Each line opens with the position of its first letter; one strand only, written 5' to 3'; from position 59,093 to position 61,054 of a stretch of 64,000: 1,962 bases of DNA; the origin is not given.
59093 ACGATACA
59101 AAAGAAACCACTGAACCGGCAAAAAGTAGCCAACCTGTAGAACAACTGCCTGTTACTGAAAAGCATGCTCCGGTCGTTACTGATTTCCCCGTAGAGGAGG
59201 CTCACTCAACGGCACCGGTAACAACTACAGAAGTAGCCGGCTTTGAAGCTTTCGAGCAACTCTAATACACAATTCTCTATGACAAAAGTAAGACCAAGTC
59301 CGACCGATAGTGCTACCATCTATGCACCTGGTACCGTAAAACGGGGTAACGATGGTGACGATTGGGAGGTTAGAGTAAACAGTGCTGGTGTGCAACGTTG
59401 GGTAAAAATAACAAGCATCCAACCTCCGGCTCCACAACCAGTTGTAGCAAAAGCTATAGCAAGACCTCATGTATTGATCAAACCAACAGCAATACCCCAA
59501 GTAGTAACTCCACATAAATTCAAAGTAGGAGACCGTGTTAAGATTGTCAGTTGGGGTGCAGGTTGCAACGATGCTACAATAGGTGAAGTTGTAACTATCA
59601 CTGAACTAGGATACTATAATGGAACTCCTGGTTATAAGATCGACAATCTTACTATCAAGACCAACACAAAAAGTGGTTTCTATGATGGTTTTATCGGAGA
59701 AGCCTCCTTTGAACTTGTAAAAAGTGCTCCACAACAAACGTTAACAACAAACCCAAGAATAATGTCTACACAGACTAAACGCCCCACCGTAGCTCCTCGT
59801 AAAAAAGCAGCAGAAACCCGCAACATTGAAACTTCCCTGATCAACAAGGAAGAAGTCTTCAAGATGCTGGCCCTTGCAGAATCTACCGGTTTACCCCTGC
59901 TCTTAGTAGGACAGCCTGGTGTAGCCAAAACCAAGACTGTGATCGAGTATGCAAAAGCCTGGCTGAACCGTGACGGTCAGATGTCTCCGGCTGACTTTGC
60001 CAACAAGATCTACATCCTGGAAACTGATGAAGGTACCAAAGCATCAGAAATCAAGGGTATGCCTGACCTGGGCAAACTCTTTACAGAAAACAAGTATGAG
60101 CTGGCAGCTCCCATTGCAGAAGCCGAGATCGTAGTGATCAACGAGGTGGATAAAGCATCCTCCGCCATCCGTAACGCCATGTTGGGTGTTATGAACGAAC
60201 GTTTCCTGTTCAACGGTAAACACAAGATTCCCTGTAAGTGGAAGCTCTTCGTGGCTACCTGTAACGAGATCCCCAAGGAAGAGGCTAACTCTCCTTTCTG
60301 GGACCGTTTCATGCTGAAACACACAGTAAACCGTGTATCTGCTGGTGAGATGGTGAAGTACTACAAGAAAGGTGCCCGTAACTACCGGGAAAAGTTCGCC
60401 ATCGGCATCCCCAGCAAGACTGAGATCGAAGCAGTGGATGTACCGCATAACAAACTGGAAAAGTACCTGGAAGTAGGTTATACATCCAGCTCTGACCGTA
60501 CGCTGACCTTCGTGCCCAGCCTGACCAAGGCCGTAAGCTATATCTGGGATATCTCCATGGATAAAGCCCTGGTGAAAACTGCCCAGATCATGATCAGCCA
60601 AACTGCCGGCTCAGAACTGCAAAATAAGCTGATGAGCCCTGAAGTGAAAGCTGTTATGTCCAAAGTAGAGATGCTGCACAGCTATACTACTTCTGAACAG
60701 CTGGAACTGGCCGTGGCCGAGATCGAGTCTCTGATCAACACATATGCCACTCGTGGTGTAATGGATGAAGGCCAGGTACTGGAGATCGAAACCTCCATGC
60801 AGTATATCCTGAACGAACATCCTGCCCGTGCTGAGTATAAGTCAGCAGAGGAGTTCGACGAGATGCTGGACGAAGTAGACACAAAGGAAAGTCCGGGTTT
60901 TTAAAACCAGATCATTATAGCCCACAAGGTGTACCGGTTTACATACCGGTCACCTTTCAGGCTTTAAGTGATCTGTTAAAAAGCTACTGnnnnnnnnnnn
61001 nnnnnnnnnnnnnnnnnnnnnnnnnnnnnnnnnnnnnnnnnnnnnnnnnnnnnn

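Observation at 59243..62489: MoxR-like AAA+ ATPase plus vWA (MIDAS) protein pair at the end of the rightward arm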

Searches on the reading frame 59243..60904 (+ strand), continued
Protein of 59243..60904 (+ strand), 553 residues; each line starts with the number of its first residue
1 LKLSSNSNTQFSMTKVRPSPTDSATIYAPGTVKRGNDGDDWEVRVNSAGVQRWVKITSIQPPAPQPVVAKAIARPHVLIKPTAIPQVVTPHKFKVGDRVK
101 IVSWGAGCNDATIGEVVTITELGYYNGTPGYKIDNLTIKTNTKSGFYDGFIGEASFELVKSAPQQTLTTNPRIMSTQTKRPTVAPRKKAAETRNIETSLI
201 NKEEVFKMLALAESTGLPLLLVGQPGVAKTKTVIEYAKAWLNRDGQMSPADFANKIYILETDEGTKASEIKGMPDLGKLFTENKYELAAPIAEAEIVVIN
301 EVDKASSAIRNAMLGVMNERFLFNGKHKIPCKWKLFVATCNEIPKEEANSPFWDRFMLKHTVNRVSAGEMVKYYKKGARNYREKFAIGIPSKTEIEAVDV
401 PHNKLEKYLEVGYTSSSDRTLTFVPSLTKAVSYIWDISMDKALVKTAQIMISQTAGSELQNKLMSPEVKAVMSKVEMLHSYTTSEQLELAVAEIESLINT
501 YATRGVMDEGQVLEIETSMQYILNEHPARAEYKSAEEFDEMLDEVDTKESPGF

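Call 72: predict_structure(alignment_id=A3)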
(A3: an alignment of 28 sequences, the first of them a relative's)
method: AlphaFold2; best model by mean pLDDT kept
length: 541 residues; sequences in the alignment: 28
mean_pLDDT: 68.9   pTM: 0.48
mean pLDDT of the five models: 68.9, 67.1, 62.8, 59.5, 59.3
residues with pLDDT >= 90: 31; 70-90: 288; 50-70: 113; < 50: 109
segments of 3 or more residues with pLDDT < 50: 1-5, 47-76, 149-173, 251-275, 311-313, 406-410, 524-526, 530-541
pLDDT, mean of each block of 10 residues (from residue 1): 53 85 83 84 65 37 33 51 90 83 91 90 88 88 77 28 34 57 75 81 80 66 80 77 74 48 43 53 77 68 57 58 81 71 73 71 68 77 80 72 53 70 67 61 69 79 86 86 86 74 81 71 50 42 29
secondary structure, 60 per line:
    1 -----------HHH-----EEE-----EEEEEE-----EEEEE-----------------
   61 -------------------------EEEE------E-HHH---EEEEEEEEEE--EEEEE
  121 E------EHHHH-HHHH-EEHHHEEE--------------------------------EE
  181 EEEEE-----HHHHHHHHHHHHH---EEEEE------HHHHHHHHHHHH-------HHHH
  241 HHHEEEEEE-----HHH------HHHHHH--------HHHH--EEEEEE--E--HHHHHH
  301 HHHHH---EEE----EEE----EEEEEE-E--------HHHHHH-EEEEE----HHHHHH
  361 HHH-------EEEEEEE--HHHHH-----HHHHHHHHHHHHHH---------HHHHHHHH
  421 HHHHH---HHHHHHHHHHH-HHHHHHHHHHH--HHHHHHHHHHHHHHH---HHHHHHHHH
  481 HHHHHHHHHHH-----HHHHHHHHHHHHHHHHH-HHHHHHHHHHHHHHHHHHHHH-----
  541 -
elements in order: E20-22 E28-33 E39-43 E86-89 E104-113 E116-121 H129-132 H134-137 E144-146 E179-185 H191-203 E207-211 H218-229 H237-243 E244-249 H264-269 H278-281 E284-289 H295-305 E309-311 E316-318 E323-328 H339-344 E346-350 H355-363 E371-377 H380-384 H390-403 H413-425 H429-439 H441-451 H454-468 H472-491 H497-513 H515-535

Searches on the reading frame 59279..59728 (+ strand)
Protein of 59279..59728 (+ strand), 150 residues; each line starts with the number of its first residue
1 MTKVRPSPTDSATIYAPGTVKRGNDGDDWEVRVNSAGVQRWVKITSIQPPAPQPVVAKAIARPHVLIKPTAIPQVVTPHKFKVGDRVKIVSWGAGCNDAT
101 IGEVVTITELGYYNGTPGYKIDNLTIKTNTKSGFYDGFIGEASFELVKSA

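Call 74: find_homologous_proteins(query=window:59279-59728:+, max_evalue=0.001)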
Query window:59279-59728:+ (150 aa): 2 proteins with E <= 0.001 among 39 candidates.
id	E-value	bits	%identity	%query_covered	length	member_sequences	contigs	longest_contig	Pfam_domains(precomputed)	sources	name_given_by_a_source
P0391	1.0e-10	60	55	46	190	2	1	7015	PF19905.5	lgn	-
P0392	6.1e-9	54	56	45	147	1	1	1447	-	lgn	-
